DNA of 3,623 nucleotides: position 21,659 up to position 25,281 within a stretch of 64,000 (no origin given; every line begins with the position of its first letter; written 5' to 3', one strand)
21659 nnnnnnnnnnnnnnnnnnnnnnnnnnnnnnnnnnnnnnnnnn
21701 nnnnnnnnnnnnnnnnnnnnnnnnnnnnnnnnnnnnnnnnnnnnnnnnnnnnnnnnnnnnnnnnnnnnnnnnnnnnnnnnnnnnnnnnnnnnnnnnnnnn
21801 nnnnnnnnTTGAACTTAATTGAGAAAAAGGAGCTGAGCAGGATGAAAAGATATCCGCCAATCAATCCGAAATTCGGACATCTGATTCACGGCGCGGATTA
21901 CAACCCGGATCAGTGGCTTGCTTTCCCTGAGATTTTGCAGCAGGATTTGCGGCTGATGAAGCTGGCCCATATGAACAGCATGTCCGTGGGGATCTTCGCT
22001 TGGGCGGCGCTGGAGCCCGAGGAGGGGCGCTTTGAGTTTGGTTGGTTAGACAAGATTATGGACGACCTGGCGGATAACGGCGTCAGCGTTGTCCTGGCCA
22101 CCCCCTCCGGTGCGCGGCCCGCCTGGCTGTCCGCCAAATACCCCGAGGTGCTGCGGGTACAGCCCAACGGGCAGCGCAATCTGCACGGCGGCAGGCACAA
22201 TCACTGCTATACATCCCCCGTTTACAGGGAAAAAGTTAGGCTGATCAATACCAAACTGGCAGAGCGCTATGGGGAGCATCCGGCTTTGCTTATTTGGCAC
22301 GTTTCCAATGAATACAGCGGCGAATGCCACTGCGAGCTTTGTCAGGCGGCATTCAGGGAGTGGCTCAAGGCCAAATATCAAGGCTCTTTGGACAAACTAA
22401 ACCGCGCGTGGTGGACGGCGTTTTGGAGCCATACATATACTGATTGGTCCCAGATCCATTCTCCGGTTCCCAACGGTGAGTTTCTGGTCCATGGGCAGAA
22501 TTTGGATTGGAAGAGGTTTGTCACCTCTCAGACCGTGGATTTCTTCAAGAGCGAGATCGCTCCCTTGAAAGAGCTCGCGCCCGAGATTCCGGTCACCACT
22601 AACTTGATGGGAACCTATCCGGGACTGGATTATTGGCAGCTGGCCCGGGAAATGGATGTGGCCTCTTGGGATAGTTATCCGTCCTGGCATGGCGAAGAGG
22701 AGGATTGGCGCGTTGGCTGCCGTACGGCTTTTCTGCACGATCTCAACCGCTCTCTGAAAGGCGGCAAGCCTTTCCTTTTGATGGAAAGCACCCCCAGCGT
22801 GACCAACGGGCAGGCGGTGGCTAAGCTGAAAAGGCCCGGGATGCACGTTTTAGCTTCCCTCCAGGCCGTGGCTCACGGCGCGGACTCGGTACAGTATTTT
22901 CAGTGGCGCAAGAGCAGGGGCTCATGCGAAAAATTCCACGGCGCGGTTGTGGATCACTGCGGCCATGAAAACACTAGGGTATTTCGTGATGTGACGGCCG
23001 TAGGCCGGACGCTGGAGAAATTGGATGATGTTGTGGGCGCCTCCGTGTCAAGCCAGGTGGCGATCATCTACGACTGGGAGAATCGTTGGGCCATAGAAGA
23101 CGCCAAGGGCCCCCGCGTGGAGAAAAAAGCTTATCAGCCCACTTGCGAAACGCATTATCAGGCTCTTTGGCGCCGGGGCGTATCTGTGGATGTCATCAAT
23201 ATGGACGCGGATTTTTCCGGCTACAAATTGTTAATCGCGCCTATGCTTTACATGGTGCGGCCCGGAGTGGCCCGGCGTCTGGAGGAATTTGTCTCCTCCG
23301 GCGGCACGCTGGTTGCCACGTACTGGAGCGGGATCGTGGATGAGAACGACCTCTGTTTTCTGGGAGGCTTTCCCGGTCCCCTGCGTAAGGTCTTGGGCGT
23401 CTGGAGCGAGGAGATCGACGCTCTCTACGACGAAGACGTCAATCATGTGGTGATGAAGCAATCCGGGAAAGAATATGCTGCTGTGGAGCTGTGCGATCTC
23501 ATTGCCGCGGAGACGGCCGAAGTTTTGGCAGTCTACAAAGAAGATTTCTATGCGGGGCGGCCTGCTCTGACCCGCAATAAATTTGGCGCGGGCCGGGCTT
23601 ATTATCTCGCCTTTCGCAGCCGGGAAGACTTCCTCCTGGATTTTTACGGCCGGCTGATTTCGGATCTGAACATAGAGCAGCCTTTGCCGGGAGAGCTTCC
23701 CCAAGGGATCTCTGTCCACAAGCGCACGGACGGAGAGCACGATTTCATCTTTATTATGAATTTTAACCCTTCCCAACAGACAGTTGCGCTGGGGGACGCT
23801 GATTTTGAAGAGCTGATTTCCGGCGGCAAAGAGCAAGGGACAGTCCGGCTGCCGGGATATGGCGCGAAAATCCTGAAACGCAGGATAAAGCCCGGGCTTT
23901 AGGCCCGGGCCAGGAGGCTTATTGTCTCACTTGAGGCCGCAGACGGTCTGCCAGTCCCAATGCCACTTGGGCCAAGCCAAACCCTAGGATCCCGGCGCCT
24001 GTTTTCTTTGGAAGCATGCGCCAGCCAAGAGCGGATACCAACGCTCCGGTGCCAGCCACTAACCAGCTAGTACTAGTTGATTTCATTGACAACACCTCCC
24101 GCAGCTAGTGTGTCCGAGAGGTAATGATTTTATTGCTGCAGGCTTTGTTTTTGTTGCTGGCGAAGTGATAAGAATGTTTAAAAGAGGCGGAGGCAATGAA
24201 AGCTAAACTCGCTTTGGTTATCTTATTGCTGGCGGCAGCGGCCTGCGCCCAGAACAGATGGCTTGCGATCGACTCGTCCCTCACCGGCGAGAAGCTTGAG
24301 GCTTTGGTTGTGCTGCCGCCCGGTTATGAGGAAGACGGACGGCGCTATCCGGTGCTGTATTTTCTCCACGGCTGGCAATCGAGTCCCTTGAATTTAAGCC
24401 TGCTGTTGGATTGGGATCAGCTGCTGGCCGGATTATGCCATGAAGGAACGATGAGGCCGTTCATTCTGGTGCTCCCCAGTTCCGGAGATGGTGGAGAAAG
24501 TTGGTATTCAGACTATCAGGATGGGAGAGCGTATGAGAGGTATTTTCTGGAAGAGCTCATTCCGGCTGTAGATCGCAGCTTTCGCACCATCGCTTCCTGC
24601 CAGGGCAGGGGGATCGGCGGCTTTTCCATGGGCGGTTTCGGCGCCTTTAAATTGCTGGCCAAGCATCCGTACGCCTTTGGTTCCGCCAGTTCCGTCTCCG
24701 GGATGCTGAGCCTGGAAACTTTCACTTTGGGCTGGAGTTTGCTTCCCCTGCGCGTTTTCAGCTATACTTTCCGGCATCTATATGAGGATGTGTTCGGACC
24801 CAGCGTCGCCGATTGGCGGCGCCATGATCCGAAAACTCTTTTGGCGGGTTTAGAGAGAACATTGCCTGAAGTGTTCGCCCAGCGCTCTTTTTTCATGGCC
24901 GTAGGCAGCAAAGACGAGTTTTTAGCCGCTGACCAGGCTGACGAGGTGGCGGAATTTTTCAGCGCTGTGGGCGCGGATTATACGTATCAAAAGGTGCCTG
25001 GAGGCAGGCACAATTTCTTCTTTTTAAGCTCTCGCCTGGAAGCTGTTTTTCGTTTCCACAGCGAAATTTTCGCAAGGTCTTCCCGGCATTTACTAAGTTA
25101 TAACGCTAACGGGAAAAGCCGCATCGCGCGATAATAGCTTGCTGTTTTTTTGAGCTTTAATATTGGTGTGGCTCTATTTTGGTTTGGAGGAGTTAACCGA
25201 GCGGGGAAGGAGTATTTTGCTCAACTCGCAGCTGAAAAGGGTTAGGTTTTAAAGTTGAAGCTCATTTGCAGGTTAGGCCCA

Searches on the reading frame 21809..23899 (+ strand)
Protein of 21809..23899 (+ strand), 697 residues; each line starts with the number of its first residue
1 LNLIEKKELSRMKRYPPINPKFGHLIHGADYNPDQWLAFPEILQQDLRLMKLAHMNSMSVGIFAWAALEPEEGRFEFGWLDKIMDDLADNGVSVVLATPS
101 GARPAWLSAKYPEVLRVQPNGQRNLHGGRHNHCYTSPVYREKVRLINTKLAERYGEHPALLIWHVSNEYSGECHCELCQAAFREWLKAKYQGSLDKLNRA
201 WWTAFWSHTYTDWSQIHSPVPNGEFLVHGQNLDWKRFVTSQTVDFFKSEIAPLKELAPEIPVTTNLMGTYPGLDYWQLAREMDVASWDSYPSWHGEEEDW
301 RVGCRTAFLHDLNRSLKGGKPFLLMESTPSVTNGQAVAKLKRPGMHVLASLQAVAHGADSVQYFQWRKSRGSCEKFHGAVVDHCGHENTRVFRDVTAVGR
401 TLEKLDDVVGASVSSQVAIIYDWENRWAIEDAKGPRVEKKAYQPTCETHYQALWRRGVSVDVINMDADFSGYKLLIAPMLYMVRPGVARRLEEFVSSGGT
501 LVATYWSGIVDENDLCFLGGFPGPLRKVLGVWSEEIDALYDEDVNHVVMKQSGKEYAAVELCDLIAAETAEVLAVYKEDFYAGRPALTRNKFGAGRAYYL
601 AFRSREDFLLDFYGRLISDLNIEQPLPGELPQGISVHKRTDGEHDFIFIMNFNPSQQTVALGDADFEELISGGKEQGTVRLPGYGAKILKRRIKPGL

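Call 32: search_protein_families(library=pfam, proteins=[window:21809-23899:+], max_evalue=0.001)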
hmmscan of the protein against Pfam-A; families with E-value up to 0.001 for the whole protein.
window:21809-23899:+ (697 aa): 3 families
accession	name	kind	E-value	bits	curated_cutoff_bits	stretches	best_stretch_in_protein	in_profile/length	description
PF02449.21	Glyco_hydro_42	-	1.8e-155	518.4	21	1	30-405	1-376/376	Beta-galactosidase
PF08532.16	Glyco_hydro_42M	-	4.3e-79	265.3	25.8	1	416-622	2-206/207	Beta-galactosidase trimerisation domain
PF08533.16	Glyco_hydro_42C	-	3.7e-12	46.2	21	1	633-691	1-58/58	Beta-galactosidase C-terminal domain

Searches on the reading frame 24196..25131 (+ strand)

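Call 32: search_protein_families(library=pfam, proteins=[window:24196-25131:+], max_evalue=0.001)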
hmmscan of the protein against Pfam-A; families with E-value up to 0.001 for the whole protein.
window:24196-25131:+ (312 aa): 2 families
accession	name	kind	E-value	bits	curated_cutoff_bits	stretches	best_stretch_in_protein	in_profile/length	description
PF00756.26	Esterase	-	5.5e-24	85.7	22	1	27-257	1-211/251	Putative esterase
PF00561.26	Abhydrolase_1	-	0.00019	21.6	25.8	1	141-249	74-190/245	alpha/beta hydrolase fold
